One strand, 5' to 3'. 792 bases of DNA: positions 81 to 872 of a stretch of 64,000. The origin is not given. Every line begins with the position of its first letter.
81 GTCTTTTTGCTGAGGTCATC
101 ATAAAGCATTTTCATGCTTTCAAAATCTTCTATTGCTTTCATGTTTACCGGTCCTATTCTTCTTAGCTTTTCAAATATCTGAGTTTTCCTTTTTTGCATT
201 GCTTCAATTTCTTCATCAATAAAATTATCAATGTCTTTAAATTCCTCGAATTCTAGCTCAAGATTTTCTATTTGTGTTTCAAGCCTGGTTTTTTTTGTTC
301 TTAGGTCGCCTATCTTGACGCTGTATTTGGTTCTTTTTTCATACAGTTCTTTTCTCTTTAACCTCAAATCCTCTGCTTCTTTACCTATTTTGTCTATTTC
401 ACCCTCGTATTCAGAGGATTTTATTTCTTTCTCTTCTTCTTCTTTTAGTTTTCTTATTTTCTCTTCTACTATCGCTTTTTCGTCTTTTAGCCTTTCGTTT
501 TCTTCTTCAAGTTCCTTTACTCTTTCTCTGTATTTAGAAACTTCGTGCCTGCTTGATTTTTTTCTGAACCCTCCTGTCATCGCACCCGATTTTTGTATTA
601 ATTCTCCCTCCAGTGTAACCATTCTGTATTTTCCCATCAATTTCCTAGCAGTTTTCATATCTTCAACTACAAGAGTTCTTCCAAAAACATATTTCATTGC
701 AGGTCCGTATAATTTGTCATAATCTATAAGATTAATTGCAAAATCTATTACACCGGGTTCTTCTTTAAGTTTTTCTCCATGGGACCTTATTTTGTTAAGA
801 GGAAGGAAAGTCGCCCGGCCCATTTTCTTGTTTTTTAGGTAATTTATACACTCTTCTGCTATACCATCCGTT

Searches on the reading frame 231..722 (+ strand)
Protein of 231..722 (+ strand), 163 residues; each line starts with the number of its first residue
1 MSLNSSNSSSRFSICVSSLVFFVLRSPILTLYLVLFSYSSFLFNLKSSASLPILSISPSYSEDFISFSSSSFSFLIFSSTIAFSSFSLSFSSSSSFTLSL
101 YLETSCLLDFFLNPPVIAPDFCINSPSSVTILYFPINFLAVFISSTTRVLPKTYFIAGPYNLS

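Call 55: find_encoding_contigs(protein=window:231-722:+, flank=10000, max_places=4)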
Protein window:231-722:+ (163 aa): no gene with exactly this product is on record in the collection.
